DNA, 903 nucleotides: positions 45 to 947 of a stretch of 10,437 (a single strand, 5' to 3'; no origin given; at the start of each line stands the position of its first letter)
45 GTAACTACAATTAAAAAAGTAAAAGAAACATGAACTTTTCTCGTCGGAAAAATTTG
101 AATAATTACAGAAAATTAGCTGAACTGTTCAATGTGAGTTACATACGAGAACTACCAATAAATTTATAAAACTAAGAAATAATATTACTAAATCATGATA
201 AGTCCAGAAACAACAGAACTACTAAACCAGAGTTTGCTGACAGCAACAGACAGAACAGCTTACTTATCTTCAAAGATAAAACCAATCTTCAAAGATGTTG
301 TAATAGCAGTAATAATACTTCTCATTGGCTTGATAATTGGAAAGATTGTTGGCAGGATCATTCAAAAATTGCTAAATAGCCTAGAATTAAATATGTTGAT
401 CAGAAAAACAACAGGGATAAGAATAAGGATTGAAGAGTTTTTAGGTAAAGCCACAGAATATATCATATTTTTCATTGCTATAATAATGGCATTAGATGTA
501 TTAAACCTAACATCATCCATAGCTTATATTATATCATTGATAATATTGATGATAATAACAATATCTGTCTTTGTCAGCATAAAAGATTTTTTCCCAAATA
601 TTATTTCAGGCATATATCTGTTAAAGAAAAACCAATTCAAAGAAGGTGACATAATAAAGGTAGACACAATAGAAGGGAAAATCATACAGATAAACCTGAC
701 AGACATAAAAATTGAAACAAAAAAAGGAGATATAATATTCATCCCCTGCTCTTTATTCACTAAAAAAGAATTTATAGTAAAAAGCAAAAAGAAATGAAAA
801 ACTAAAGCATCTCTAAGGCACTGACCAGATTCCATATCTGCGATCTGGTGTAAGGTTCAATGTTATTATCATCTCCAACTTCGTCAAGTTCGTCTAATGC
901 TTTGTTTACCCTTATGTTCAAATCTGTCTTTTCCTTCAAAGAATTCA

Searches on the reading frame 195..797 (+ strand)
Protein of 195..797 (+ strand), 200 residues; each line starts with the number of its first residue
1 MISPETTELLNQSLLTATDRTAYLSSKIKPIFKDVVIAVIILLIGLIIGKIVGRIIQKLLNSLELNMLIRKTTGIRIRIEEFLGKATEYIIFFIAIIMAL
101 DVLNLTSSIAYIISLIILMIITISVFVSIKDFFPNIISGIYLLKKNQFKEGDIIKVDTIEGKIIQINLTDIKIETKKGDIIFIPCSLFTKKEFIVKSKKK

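Call 3: search_protein_families(library=pfam, proteins=[window:195-797:+], max_evalue=1)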
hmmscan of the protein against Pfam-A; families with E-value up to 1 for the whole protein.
window:195-797:+ (200 aa): 4 families
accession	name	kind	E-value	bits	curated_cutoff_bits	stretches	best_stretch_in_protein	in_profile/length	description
PF00924.24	MS_channel_2nd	-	2.8e-13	50.2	20.2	1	132-193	2-63/68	Mechanosensitive ion channel, beta-domain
PF05552.17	MS_channel_1st_1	-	5.5e-06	26.6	22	1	35-66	17-48/50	Mechanosensitive ion channel, conserved TM helix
PF02674.22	Colicin_V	-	0.033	14.6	29.3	1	28-67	54-93/144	Colicin V production protein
PF11833.13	CPP1-like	-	0.091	12.8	28.4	1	23-59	132-168/196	Protein CHAPERONE-LIKE PROTEIN OF POR1-like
